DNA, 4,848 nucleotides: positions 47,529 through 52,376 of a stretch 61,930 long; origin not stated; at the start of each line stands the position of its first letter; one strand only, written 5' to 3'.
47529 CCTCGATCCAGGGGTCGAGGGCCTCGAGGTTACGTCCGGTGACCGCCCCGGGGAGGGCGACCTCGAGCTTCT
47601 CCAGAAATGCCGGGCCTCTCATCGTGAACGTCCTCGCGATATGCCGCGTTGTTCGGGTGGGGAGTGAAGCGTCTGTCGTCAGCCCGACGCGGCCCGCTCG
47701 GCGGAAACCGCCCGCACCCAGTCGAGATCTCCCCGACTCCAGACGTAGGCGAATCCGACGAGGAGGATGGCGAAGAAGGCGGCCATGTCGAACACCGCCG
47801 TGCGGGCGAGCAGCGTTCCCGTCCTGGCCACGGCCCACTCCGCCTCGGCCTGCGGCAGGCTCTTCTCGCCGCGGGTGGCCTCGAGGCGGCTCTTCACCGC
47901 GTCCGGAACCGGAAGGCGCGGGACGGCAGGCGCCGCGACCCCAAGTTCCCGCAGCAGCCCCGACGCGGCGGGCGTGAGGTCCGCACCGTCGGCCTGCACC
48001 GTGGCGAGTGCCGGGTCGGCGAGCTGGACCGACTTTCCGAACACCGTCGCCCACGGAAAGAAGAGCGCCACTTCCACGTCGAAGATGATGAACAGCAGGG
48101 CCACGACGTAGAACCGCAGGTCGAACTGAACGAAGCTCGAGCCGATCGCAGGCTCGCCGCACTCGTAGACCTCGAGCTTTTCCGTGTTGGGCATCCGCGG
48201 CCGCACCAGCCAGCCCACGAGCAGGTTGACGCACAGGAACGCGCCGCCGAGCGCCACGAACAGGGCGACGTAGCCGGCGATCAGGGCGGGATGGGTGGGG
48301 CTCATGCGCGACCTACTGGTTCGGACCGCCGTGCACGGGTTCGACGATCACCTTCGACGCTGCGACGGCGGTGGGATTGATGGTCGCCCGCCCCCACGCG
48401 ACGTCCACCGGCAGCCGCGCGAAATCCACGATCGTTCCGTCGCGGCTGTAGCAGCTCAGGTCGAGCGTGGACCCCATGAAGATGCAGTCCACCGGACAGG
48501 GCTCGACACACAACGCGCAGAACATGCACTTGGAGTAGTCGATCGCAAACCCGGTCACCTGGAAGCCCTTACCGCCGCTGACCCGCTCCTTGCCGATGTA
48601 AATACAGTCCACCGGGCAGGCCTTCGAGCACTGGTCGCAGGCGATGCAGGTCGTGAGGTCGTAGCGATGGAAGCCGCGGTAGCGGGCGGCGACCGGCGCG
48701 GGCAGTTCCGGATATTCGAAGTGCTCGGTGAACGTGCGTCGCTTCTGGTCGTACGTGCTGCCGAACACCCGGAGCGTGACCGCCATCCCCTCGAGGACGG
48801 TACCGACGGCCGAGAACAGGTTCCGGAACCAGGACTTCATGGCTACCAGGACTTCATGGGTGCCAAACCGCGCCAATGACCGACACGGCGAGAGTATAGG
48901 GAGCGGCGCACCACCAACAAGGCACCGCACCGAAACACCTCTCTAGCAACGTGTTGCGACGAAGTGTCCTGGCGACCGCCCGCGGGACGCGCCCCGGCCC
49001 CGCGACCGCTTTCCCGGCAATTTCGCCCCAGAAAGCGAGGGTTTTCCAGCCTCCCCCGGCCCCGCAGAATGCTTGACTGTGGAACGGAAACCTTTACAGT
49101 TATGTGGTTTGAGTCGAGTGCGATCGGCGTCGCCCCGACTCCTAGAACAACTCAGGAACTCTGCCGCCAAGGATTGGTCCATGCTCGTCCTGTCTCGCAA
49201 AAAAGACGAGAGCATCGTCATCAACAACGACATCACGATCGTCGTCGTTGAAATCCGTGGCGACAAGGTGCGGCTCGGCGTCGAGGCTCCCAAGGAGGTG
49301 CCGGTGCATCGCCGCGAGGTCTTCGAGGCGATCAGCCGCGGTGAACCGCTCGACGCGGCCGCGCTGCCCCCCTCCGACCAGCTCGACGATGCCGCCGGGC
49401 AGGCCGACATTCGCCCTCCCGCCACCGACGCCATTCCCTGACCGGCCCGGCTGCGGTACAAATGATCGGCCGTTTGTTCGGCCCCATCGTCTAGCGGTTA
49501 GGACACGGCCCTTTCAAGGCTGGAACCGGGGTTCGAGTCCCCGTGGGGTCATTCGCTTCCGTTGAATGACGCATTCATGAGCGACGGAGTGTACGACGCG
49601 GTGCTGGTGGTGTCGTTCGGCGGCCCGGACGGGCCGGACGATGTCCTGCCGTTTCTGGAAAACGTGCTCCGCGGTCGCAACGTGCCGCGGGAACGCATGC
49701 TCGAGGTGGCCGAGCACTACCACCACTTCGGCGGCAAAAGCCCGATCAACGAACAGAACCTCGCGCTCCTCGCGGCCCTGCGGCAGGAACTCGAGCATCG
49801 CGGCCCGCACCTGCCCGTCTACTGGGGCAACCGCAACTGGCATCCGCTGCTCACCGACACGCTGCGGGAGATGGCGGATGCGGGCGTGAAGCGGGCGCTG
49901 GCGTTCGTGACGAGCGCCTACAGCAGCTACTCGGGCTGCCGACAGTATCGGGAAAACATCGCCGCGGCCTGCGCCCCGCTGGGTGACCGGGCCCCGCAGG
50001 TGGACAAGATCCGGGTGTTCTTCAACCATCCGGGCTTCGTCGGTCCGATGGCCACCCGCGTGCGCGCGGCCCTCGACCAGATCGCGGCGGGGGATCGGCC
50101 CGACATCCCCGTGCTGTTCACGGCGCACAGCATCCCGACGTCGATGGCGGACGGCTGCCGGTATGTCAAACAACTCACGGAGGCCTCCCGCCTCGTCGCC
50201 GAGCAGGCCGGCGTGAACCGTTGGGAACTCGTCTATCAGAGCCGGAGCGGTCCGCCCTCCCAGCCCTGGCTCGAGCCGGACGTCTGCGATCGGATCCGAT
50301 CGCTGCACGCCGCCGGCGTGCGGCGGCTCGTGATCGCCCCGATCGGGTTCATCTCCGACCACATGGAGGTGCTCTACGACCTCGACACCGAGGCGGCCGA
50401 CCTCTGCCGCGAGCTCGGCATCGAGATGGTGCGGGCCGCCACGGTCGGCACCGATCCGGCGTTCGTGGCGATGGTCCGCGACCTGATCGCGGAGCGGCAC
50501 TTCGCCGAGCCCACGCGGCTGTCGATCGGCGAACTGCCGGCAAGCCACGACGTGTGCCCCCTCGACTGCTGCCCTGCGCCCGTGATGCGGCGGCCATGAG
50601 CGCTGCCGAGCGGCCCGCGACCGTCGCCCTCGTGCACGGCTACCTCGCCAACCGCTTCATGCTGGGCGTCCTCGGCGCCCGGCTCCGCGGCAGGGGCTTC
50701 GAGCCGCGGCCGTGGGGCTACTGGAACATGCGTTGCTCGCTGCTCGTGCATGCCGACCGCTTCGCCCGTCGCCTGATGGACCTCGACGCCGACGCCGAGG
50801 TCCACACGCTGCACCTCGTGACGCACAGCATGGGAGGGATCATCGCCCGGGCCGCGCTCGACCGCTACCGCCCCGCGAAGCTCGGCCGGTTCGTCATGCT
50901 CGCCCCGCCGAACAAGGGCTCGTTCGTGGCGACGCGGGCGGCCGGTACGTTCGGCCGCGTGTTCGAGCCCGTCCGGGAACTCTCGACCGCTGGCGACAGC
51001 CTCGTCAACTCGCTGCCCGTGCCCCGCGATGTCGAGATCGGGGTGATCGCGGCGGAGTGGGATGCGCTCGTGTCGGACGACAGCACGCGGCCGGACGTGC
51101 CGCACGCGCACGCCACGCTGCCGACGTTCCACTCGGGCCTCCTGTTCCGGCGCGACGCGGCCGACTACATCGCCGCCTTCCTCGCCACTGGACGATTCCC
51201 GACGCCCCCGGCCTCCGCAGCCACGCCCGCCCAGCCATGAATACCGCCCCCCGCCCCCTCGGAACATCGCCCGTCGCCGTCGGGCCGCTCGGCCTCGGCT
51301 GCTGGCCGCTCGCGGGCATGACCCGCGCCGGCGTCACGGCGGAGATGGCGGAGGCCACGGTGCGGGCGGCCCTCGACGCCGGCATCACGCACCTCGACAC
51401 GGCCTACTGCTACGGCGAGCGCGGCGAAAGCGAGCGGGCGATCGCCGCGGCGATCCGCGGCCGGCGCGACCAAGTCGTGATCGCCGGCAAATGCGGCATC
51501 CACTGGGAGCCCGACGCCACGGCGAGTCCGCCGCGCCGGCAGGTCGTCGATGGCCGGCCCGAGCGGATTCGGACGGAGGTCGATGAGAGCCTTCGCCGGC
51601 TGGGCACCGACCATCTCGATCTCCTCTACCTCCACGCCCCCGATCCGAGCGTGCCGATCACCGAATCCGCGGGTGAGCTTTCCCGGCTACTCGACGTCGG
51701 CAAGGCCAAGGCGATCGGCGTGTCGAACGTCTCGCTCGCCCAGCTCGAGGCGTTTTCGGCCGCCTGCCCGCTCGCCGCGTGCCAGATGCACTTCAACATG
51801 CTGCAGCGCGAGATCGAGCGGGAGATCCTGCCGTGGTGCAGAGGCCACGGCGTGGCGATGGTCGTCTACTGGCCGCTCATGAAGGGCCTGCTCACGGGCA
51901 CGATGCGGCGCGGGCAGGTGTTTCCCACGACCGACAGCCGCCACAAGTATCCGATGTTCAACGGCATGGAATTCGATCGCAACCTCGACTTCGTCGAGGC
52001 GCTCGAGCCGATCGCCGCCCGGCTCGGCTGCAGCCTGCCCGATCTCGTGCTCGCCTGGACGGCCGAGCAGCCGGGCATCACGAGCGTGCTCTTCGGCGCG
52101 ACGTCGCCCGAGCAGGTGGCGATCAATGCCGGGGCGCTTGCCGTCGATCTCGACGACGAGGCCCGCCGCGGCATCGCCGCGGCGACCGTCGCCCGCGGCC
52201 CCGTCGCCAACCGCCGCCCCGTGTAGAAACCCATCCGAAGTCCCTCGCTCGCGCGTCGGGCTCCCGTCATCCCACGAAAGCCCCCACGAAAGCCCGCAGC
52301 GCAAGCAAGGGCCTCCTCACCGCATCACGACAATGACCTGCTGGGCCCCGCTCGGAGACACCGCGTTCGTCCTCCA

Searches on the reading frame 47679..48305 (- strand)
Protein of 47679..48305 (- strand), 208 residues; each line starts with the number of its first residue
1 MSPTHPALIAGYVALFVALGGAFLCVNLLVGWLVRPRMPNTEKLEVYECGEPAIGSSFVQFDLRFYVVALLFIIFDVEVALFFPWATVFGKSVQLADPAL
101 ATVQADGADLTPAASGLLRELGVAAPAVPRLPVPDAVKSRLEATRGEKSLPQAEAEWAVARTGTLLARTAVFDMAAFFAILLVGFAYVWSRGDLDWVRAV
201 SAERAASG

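Call 64: search_protein_families(library=pfam, proteins=[window:47679-48305:-], max_evalue=0.0001)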
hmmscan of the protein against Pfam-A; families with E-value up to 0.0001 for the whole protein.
window:47679-48305:- (208 aa): 1 family
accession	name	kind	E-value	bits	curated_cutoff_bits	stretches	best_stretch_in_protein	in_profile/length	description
PF00507.24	Oxidored_q4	-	1.6e-28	99.3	23.3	2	26-92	3-69/99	NADH-ubiquinone/plastoquinone oxidoreductase, chain 3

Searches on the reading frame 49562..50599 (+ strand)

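Call 64: search_protein_families(library=pfam, proteins=[window:49562-50599:+], max_evalue=0.0001)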
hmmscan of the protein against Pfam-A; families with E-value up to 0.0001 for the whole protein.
window:49562-50599:+ (345 aa): 1 family
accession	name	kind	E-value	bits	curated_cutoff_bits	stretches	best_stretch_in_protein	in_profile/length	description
PF00762.24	Ferrochelatase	-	1.2e-89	300.9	27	1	12-312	2-316/317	Ferrochelatase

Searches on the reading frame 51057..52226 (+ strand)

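Call 64: search_protein_families(library=pfam, proteins=[window:51057-52226:+], max_evalue=0.0001)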
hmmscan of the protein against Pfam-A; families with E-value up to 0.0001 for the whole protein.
window:51057-52226:+ (389 aa): 1 family
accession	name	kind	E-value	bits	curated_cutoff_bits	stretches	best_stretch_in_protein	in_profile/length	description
PF00248.27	Aldo_ket_red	-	5.8e-66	223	24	1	77-369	1-282/291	Aldo/keto reductase family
